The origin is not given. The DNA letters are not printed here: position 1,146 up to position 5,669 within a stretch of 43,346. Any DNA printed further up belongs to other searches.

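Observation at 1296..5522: parA is fused, with no stop codon, to ~3.2 kb of low-complexity coding-like sequence (potential ~1,400-aa ParA)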

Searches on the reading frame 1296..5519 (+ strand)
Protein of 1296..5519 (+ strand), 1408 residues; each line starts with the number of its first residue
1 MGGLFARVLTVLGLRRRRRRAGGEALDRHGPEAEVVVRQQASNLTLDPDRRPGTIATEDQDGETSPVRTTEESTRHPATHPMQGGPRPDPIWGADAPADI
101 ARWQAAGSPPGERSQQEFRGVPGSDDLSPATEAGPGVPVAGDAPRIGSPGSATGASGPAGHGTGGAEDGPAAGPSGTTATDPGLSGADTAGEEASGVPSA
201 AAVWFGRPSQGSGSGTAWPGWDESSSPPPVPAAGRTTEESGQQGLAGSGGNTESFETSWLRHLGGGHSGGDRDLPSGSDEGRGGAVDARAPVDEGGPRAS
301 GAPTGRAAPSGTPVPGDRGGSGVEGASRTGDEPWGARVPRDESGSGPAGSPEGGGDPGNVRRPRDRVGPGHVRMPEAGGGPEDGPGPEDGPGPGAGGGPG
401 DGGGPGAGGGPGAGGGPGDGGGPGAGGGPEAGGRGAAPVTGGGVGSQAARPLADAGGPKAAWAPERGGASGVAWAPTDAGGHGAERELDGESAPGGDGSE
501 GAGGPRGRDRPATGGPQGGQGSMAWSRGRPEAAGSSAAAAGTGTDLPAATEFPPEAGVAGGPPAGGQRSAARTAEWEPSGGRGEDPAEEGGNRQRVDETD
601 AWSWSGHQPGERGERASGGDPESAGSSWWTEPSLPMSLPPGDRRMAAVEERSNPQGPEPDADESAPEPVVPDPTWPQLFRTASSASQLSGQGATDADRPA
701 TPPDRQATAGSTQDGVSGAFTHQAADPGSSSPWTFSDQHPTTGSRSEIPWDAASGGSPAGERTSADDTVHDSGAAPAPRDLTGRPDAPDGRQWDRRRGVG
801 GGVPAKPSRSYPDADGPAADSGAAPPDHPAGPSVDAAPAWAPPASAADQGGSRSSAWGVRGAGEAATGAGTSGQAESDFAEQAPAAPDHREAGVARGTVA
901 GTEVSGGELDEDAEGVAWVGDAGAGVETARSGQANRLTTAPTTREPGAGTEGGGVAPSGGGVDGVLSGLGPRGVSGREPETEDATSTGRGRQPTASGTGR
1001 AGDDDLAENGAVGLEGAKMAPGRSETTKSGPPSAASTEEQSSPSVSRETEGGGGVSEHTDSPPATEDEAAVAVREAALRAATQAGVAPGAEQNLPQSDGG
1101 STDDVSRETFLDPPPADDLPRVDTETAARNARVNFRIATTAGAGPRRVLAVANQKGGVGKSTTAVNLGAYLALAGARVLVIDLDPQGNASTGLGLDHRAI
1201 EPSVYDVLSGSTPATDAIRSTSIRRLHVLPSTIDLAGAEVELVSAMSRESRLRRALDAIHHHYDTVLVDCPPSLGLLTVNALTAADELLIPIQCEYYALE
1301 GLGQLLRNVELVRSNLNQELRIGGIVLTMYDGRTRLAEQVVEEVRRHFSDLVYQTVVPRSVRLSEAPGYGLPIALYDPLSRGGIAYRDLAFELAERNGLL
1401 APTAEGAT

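Call 5: find_homologous_proteins(query=window:1296-5519:+)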
Query window:1296-5519:+ (1408 aa): 3 proteins with E <= 0.001 among 8000 candidates.
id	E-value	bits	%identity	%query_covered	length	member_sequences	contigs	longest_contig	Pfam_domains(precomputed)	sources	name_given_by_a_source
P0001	3.4e-155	537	74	26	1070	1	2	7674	PF00142.25,PF10609.16,PF01656.30,PF13614.13,PF09140.18,PF06564.19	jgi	jgi:chromosome partitioning protein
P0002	2.8e-154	534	76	24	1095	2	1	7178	PF00142.25,PF10609.16,PF01656.30,PF13614.13,PF09140.18,PF06564.19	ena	-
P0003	3.1e-153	531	74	26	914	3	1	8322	PF00142.25,PF10609.16,PF01656.30,PF13614.13,PF09140.18,PF06564.19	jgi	jgi:chromosome partitioning protein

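Call 9: find_encoding_contigs(protein=P0001, flank=10000, max_places=4)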
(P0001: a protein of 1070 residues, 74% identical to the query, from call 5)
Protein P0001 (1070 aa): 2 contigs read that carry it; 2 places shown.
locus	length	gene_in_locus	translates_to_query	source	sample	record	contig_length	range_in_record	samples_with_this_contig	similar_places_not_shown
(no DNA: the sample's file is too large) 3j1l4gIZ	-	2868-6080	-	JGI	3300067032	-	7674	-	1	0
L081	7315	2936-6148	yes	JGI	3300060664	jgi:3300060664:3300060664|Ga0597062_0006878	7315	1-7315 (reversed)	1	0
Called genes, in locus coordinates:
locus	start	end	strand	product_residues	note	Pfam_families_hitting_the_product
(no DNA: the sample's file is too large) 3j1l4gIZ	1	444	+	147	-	?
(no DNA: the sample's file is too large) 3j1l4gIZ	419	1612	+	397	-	PF14804:Jag_N, PF01424:R3H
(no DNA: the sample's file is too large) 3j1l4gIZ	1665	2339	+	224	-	PF02527:GidB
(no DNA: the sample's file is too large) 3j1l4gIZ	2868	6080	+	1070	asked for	PF00142:Fer4_NifH (weak), PF01656:CbiA, PF06564:CBP_BcsQ, PF09140:MipZ (weak), PF10609:ParA, PF13614:AAA_31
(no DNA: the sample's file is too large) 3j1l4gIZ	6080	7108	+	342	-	PF02195:ParB_N, PF17762:HTH_ParB, PF23552:ParB_C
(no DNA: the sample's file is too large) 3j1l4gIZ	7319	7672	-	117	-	?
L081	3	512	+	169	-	?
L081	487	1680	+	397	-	PF14804:Jag_N, PF01424:R3H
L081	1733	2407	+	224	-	PF02527:GidB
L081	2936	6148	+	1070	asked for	PF00142:Fer4_NifH (weak), PF01656:CbiA, PF06564:CBP_BcsQ, PF09140:MipZ (weak), PF10609:ParA, PF13614:AAA_31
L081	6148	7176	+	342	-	PF02195:ParB_N, PF17762:HTH_ParB, PF23552:ParB_C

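Call 10: find_encoding_contigs(protein=P0002, flank=10000, max_places=4)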
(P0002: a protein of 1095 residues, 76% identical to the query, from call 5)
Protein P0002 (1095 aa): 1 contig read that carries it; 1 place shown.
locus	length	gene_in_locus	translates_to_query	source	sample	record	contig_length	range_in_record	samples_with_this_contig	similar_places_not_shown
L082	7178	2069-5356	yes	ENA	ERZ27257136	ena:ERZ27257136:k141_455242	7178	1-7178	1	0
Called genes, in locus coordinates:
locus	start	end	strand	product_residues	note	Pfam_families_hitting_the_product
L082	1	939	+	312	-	?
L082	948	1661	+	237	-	PF02527:GidB, PF13649:Methyltransf_25 (weak)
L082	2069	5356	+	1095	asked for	PF00142:Fer4_NifH (weak), PF01656:CbiA, PF06564:CBP_BcsQ, PF09140:MipZ (weak), PF10609:ParA, PF13614:AAA_31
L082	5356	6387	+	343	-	PF02195:ParB_N, PF17762:HTH_ParB, PF23552:ParB_C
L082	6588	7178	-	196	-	?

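Call 11: find_encoding_contigs(protein=P0003, flank=10000, max_places=4)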
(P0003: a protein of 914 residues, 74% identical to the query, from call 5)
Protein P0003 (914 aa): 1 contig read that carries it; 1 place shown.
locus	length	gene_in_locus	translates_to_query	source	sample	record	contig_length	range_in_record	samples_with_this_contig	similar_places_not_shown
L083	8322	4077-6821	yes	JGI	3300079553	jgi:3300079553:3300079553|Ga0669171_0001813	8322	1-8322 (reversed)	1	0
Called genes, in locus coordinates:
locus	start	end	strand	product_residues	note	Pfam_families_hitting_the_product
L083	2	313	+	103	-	?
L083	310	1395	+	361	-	-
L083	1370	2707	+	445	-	PF14804:Jag_N, PF01424:R3H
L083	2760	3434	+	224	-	PF02527:GidB, PF13649:Methyltransf_25 (weak)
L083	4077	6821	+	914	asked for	PF00142:Fer4_NifH (faint), PF01656:CbiA, PF06564:CBP_BcsQ (weak), PF09140:MipZ (weak), PF10609:ParA, PF13614:AAA_31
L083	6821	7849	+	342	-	PF02195:ParB_N, PF17762:HTH_ParB, PF23552:ParB_C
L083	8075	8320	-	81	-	?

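Call 30: search_protein_families(library=pfam, proteins=[window:1296-5519:+], max_evalue=1)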
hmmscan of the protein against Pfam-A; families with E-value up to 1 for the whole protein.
window:1296-5519:+ (1408 aa): 9 families
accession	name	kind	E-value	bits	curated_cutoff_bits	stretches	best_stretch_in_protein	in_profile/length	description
PF13614.12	AAA_31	-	1e-63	214.9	27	1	1147-1322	2-177/177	AAA domain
PF01656.29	CbiA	-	3.8e-27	95.1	25.4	1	1149-1373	1-125/125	CobQ/CobB/MinD/ParA nucleotide binding domain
PF09140.17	MipZ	-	8.8e-12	45.3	20.7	1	1148-1304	2-141/262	ATPase MipZ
PF06564.18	CBP_BcsQ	-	4.5e-10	39.9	21.3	1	1148-1390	3-230/234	Cellulose biosynthesis protein BcsQ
PF10609.15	ParA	-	1.1e-08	35.3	27.1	1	1146-1274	3-123/246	NUBPL iron-transfer P-loop NTPase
PF00142.24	Fer4_NifH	-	1.9e-07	31.3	25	1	1154-1209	7-60/271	4Fe-4S iron sulfur cluster binding proteins, NifH/frxC family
PF02374.21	ArsA_ATPase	-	0.00013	21.7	24.3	1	1155-1190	9-44/305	Anion-transporting ATPase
PF03308.22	MeaB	-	0.0066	15.9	23.1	1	1144-1192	31-78/273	Methylmalonyl Co-A mutase-associated GTPase MeaB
PF16575.11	CLP1_P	-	0.055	13.7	26.6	1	1157-1186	4-33/188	mRNA cleavage and polyadenylation factor CLP1 P-loop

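Call 49: search_protein_representatives(alignment_id=A4)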
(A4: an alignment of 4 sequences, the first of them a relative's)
Query: 4 sequences, 1121 profile positions. Proteins with E-value up to 0.001 (for the whole library): 51853; up to 1e-10: 28876; up to 1e-30: 6952. The best 150 are listed.
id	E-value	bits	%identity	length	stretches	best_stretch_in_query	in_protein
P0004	0.0e+00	1293.2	-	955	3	499-1121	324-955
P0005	0.0e+00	1030.7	-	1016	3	735-1121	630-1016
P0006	0.0e+00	1024.9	-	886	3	763-1120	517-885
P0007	0.0e+00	1015.1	-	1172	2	133-1121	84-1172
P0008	1.5e-295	1000.4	-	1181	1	13-1121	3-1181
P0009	4.8e-295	998.7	-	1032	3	697-1121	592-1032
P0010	2.6e-290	983.1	-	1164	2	672-1121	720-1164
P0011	1.4e-287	974.0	-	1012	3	733-1121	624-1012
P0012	2.8e-285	966.4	-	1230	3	497-1121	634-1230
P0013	3.7e-272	923.0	-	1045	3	695-1121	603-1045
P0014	1.5e-271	921.0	-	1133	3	724-1121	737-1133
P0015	5.3e-271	919.1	-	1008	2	303-1121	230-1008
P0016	6.1e-269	912.3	-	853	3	472-1121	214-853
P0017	2.2e-265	900.5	-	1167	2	316-1121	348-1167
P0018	8.2e-264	895.3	-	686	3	657-1121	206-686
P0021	9.1e-262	888.5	-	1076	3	405-1121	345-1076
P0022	9.8e-257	871.9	-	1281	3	583-1121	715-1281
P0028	7.3e-201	686.9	-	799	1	498-1120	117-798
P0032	1.4e-168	580.0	-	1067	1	729-1121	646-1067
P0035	3.5e-163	562.1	-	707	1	624-1120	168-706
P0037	3.3e-151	522.4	-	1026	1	201-1121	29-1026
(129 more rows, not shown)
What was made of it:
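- Tried and rejected: The exhaustive profile search was needed to find the family (call 49).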

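Call 52: find_encoding_contigs(protein=P0037, flank=6000, max_places=4)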
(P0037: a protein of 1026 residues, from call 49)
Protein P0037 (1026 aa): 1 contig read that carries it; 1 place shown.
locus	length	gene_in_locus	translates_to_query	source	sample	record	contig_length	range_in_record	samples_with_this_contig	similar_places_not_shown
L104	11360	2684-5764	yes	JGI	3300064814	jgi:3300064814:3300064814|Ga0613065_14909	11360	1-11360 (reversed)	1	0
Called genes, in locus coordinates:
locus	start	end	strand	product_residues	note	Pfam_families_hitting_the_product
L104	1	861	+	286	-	?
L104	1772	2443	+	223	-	PF02527:GidB, PF13847:Methyltransf_31 (weak)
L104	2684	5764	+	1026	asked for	PF00142:Fer4_NifH (weak), PF01656:CbiA, PF06564:CBP_BcsQ, PF09140:MipZ, PF10609:ParA, PF13614:AAA_31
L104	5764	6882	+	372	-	PF02195:ParB_N, PF17762:HTH_ParB, PF23552:ParB_C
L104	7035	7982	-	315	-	PF01820:Dala_Dala_lig_N, PF07478:Dala_Dala_lig_C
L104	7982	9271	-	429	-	PF00155:Aminotran_1_2, PF12897:Asp_aminotransf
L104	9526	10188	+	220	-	PF00583:Acetyltransf_1 (faint), PF13508:Acetyltransf_7 (weak)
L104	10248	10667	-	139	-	PF14595:Thioredoxin_9 (weak), PF00085:Thioredoxin, PF13098:Thioredoxin_2 (weak)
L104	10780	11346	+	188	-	-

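Call 53: find_encoding_contigs(protein=P0032, flank=6000, max_places=4)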
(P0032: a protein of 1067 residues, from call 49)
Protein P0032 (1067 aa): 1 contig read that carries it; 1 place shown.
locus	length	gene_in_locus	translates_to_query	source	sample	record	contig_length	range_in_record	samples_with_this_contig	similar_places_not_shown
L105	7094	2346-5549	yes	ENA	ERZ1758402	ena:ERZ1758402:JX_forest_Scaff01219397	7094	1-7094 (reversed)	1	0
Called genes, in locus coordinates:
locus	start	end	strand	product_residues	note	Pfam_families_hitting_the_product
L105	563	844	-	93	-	-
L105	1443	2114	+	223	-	PF02527:GidB, PF13649:Methyltransf_25 (weak)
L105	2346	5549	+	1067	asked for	PF00142:Fer4_NifH (weak), PF01656:CbiA, PF06564:CBP_BcsQ, PF09140:MipZ, PF10609:ParA, PF13614:AAA_31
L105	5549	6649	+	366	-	PF02195:ParB_N, PF17762:HTH_ParB, PF23552:ParB_C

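Call 78: list_cluster_members(proteins=[P0008, P0012, P0022, P0021, P0037, P0032, P0010, P0014, P0035, P0028])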
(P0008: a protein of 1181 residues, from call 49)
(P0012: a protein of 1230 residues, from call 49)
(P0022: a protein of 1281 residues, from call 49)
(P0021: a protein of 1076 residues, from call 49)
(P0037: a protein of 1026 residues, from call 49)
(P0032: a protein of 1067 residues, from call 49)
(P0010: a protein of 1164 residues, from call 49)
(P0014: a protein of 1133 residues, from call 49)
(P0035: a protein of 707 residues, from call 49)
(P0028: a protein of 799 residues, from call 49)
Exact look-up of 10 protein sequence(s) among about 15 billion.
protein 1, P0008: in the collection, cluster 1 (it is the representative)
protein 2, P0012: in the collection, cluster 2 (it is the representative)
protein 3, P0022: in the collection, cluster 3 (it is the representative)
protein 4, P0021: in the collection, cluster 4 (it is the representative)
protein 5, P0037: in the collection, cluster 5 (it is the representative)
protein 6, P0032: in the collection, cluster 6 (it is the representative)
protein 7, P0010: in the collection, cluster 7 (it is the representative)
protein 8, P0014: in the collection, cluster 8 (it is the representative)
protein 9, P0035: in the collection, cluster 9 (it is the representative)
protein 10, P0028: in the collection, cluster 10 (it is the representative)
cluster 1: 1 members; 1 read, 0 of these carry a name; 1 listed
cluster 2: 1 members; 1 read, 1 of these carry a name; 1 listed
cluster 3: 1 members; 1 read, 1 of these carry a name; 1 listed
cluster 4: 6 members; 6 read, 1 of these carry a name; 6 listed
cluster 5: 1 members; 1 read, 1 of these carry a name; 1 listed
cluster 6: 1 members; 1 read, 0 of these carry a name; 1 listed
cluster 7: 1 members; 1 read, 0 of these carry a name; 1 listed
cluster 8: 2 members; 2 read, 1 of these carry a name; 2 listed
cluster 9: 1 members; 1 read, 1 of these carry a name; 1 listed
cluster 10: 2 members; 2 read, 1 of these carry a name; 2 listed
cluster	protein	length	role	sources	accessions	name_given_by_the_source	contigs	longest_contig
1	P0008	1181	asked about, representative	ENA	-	-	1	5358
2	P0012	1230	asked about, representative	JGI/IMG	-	chromosome partitioning protein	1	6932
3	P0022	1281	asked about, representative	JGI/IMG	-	chromosome partitioning protein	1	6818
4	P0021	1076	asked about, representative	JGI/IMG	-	chromosome partitioning protein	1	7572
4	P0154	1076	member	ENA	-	-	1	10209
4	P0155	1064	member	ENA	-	-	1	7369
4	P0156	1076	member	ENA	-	-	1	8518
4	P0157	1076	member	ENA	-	-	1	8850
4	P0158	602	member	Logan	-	-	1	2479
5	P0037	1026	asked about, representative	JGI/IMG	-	chromosome partitioning protein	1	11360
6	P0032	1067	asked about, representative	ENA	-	-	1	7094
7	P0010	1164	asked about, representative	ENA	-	-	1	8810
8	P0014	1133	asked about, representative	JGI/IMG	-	chromosome partitioning protein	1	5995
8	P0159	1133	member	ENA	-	-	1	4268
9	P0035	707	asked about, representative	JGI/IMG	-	chromosome partitioning protein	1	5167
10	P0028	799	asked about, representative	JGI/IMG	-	chromosome partitioning protein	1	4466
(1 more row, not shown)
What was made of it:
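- Every member comes from a metagenome contig of 11 kb or less (call 78).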
